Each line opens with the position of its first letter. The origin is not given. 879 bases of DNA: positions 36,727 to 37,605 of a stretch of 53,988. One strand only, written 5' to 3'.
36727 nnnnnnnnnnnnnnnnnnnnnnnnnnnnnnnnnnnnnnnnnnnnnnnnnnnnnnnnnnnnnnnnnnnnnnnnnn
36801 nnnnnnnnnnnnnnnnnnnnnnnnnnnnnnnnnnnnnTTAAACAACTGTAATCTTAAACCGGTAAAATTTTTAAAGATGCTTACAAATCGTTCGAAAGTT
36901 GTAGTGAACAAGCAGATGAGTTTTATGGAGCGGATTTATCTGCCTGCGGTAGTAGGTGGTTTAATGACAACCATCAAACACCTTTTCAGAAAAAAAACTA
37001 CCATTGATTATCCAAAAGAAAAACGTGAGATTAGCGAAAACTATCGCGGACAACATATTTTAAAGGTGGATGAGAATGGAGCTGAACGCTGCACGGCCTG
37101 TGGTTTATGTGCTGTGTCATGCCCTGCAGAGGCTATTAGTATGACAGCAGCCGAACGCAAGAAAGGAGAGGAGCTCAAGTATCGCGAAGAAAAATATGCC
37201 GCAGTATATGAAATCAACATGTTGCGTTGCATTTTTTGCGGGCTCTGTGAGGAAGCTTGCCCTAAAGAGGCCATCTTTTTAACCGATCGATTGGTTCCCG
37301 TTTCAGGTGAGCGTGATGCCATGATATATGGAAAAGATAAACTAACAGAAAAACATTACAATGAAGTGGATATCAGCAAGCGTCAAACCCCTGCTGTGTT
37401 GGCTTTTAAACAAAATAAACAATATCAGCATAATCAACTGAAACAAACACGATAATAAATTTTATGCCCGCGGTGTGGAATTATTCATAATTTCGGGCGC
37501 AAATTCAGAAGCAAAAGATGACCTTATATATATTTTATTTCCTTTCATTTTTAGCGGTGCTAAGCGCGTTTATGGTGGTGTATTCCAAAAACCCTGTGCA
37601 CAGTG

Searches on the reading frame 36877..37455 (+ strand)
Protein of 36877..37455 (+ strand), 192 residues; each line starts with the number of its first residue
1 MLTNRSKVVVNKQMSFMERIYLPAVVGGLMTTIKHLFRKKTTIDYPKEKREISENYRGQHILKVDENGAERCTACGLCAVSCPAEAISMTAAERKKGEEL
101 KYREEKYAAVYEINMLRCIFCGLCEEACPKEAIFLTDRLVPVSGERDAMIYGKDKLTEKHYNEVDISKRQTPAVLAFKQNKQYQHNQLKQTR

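Call 8: search_protein_families(library=pfam, proteins=[window:36877-37455:+])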
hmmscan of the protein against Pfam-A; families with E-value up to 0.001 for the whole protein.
window:36877-37455:+ (192 aa): 13 families
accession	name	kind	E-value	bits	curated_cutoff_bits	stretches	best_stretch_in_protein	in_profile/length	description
PF00037.32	Fer4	-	4.3e-14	52.1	21.1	2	111-133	1-23/24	4Fe-4S binding domain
PF12838.12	Fer4_7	-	3.8e-12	46.9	27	1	71-132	1-52/52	4Fe-4S dicluster domain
PF13183.11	Fer4_8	-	4.2e-11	43.7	27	1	69-131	2-67/68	4Fe-4S dicluster domain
PF13484.11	Fer4_16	-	5.1e-09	37.2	30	1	71-130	1-65/66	4Fe-4S double cluster binding domain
PF14697.11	Fer4_21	-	5.9e-09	36.4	35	1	69-89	38-59/59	4Fe-4S dicluster domain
PF13187.11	Fer4_9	-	5.9e-09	36.3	27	1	71-133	1-52/52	4Fe-4S dicluster domain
PF13237.11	Fer4_10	-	2.9e-08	33.9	25.5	1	69-129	6-53/53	4Fe-4S dicluster domain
PF12837.12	Fer4_6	-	1.5e-07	31.4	25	0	70-87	7-24/24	4Fe-4S binding domain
PF12797.12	Fer4_2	-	2.6e-07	30.6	24.5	1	69-84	7-22/22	4Fe-4S binding domain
PF13534.11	Fer4_17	-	5.3e-07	30.5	22.2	1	71-131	1-59/61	4Fe-4S dicluster domain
PF12800.12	Fer4_4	-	5.9e-06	26.6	24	0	70-84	2-16/17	4Fe-4S binding domain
PF25160.1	LdpA_Fe-S-bd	-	9.7e-06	25.7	27.6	0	69-90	25-46/49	LdpA Fe-S cluster-binding domain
PF12798.12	Fer4_3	-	4.5e-05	24.4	27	0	118-132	1-15/15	4Fe-4S binding domain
